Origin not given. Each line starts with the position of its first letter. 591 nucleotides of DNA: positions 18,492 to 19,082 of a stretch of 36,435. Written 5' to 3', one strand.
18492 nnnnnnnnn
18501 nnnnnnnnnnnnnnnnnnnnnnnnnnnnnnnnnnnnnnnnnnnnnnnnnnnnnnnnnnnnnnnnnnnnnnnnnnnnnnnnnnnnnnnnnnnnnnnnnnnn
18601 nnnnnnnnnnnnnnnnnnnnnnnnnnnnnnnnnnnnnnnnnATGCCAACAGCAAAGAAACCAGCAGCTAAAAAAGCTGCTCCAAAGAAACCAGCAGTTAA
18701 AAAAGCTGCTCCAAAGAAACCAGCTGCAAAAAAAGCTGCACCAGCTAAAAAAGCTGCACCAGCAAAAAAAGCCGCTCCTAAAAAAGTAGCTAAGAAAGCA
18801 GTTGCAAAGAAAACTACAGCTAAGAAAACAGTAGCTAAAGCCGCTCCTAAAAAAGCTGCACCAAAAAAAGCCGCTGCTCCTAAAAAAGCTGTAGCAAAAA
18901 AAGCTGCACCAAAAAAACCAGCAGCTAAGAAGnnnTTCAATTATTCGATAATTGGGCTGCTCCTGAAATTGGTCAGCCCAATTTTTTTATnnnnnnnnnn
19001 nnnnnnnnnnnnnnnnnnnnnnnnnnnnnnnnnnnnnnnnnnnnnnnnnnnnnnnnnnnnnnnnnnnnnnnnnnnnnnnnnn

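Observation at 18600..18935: P5C dehydrogenase fused in frame to a histone-H1-like KAAP repeat tail that retains its own SD and ATG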

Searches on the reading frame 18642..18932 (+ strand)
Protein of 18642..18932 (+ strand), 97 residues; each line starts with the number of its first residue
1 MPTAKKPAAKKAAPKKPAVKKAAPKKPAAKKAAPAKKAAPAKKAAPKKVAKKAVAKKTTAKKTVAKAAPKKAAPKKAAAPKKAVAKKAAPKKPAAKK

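Call 3: search_protein_families(library=pfam, proteins=[window:18642-18932:+], max_evalue=0.01)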
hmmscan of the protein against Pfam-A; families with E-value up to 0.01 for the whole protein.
window:18642-18932:+ (97 aa): 1 family
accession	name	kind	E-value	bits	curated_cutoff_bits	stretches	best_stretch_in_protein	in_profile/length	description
PF07382.16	HC2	-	2.7e-07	31.3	40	1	4-97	30-134/194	Histone H1-like nucleoprotein HC2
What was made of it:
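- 18642..18935 (+): 97-codon Lys/Ala/Pro tail plus the TAA stop; polycationic and predicted to be disordered. Pfam HC2 scores 31 bits against a cut-off of 40 (call 3).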

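Call 4: search_protein_families(library=ncbifam, proteins=[window:18642-18932:+], max_evalue=0.01)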
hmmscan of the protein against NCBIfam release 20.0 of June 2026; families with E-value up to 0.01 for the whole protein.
window:18642-18932:+ (97 aa): 2 families
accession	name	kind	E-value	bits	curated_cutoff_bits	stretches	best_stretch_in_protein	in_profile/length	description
NF038053.1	hist_H1_lk_Burk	equivalog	1.6e-06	28.5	80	1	3-96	62-160/195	histone H1-like DNA-binding protein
NF038052.1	histone_lik_HC2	exception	0.0035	17.6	135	1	4-97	20-114/201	histone H1-like DNA-binding protein Hc2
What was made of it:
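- On Hc2 (PF07382 / NF038052): NF038052 scores 17.6 bits against 135 (call 4).
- On Burkholderia-type histone H1-like protein (NF038053): It scores 28.5 bits against a cut-off of 80 (call 4).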

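Call 21: find_homologous_proteins(query=window:18642-18932:+, max_evalue=0.001)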
Query window:18642-18932:+: 8000 candidates shared short words with the query, none scored E <= 0.001.
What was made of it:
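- No family assignment is possible (calls 3, 4, 21).
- Tried and rejected: Homology search with the tail alone (call 21).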
